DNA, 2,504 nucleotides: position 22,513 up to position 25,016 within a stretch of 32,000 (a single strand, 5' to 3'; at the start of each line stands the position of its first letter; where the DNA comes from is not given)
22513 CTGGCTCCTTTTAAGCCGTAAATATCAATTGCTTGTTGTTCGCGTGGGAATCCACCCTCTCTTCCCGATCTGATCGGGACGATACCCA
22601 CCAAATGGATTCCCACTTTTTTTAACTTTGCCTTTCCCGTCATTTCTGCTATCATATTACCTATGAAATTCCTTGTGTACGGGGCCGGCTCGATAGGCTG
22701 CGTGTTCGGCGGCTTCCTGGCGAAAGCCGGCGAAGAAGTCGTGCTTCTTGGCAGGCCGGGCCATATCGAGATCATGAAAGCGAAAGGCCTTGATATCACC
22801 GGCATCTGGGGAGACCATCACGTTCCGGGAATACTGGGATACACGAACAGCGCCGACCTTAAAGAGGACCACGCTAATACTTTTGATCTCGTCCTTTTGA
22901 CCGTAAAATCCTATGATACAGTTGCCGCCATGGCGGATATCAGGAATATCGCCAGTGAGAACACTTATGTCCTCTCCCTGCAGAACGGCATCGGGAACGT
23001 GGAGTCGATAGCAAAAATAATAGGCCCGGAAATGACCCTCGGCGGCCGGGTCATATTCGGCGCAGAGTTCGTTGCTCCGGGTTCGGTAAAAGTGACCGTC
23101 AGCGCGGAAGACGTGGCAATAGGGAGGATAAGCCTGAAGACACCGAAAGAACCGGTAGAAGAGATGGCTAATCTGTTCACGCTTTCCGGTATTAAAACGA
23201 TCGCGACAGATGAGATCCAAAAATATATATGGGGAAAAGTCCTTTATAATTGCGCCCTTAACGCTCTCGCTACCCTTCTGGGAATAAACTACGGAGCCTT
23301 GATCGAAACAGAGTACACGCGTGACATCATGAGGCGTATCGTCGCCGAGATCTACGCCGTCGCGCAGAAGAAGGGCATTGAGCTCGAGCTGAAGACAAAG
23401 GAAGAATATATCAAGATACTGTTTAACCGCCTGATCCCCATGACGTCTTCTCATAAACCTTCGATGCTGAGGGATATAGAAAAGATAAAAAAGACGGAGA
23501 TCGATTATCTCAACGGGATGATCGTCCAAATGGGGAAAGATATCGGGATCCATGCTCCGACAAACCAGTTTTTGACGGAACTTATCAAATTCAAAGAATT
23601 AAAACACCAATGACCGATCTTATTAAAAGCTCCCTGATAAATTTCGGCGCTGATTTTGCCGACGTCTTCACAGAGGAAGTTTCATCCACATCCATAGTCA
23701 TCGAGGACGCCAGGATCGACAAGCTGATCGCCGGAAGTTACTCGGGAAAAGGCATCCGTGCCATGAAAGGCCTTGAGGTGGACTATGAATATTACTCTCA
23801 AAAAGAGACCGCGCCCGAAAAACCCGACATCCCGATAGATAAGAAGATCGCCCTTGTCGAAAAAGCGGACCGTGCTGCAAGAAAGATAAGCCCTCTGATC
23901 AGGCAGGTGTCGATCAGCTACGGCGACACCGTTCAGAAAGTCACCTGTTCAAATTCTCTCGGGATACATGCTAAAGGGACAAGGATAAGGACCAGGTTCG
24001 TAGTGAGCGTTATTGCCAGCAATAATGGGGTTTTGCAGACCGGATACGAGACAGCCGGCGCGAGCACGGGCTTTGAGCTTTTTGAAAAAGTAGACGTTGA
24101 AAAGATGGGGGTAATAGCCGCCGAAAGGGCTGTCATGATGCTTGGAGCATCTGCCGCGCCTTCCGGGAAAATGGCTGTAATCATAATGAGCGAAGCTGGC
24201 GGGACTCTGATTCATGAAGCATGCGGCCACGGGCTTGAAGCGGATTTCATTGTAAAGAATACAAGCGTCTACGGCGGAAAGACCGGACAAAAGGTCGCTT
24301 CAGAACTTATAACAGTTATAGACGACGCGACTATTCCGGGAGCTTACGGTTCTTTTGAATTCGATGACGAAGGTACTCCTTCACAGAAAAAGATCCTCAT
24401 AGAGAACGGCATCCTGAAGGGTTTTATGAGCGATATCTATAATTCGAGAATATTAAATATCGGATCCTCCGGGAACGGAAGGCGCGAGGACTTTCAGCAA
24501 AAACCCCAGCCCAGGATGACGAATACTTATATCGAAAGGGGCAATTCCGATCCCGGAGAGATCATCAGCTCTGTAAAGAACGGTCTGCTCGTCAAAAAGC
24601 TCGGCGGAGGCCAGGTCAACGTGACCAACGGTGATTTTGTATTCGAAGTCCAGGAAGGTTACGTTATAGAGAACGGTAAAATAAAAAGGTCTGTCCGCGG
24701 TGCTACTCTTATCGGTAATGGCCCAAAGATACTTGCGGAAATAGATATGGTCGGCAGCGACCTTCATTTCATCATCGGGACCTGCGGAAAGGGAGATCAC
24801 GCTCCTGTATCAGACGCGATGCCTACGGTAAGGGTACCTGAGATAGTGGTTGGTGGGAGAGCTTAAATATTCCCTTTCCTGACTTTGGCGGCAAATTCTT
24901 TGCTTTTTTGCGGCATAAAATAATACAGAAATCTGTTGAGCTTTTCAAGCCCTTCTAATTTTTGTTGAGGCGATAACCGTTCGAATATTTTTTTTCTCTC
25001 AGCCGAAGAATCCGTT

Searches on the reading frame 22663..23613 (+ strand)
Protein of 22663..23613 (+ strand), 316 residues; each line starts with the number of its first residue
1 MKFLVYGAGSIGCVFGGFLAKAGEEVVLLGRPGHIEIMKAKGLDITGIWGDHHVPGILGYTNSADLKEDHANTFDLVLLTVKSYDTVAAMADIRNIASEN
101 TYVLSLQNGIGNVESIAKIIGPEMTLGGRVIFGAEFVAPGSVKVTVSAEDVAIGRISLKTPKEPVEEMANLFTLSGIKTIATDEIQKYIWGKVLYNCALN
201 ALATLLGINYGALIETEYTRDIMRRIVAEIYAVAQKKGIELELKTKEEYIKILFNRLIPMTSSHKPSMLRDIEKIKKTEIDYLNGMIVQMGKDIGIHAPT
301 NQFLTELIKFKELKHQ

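Call 4: search_protein_families(library=pfam, proteins=[window:22663-23613:+], max_evalue=0.1)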
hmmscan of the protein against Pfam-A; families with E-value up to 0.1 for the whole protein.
window:22663-23613:+ (316 aa): 4 families
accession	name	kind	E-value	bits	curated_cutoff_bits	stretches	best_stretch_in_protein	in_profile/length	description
PF08546.17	ApbA_C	-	1e-35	123.3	22.7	1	185-312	2-125/125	Ketopantoate reductase PanE/ApbA C terminal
PF02558.23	ApbA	-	5.1e-35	120.7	22.2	1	4-155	2-147/150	Ketopantoate reductase PanE/ApbA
PF00070.33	Pyr_redox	-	0.0067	17.4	22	1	3-35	2-34/82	Pyridine nucleotide-disulphide oxidoreductase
PF01210.29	NAD_Gly3P_dh_N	-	0.025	15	23.1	1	5-120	4-118/158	NAD-dependent glycerol-3-phosphate dehydrogenase N-terminus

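Call 6: search_protein_families(library=ncbifam, proteins=[window:22663-23613:+], max_evalue=0.1)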
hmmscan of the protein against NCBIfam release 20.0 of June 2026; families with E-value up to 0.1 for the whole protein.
window:22663-23613:+ (316 aa): 20 families
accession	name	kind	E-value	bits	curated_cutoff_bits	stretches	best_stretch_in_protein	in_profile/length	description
TIGR00745.1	apbA_panE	subfamily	2.9e-74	250.1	141.35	1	2-313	1-303/305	2-dehydropantoate 2-reductase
NF005092.1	PRK06522.2-3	equivalog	1.6e-61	208.1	500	1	1-312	1-295/296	2-dehydropantoate 2-reductase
NF005088.0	PRK06522.1-2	subfamily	1e-54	185.8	371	1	1-312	1-302/308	2-dehydropantoate 2-reductase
NF005091.0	PRK06522.2-2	equivalog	1.7e-50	172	252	1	1-313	2-298/302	2-dehydropantoate 2-reductase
NF005094.0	PRK06522.2-5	equivalog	1.6e-45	155.7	382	1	1-304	1-294/307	2-dehydropantoate 2-reductase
NF006083.0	PRK08229.1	equivalog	1.1e-41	143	371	1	2-312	4-317/341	2-dehydropantoate 2-reductase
NF004887.0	PRK06249.1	equivalog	1.8e-40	139.1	360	1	2-313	7-312/316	putative 2-dehydropantoate 2-reductase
NF005089.0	PRK06522.1-4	subfamily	6.8e-38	130.8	223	2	116-312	130-318/326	2-dehydropantoate 2-reductase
NF005087.0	PRK06522.1-1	equivalog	9.2e-35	120.2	351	1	1-315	1-292/296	2-dehydropantoate 2-reductase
NF009543.0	PRK12921.1-5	equivalog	3.7e-31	108.4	339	1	1-312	1-303/305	oxidoreductase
NF005093.0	PRK06522.2-4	equivalog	2.4e-28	99.4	308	1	1-314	4-299/304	2-dehydropantoate 2-reductase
NF004311.0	PRK05708.1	equivalog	7.3e-25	87.4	378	1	2-308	4-293/305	putative 2-dehydropantoate 2-reductase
NF005090.0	PRK06522.2-1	equivalog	4.2e-19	68.9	496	1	1-314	3-295/296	2-dehydropantoate 2-reductase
NF009541.0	PRK12921.1-1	equivalog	6.4e-18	65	338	1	5-308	10-289/297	oxidoreductase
NF009542.0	PRK12921.1-4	equivalog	2.4e-15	56.6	288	2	166-306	142-277/286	oxidoreductase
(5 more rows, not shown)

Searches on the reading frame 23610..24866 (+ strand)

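Call 6: search_protein_families(library=ncbifam, proteins=[window:23610-24866:+], max_evalue=0.1)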
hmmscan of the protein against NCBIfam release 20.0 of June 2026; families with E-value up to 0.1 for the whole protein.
window:23610-24866:+ (418 aa): 3 families
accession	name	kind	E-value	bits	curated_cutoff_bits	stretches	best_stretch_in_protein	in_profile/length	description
NF008006.0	PRK10735.1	equivalog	4.5e-90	302.4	513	1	76-418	131-481/481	metalloprotease TldD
NF040952.1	Arch_mtprotase_TldD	equivalog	1.1e-66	225.4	635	2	75-415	104-443/443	zinc metalloprotease TldD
NF008268.0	PRK11040.1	equivalog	1e-19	70.6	438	1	73-385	127-425/446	metalloprotease PmbA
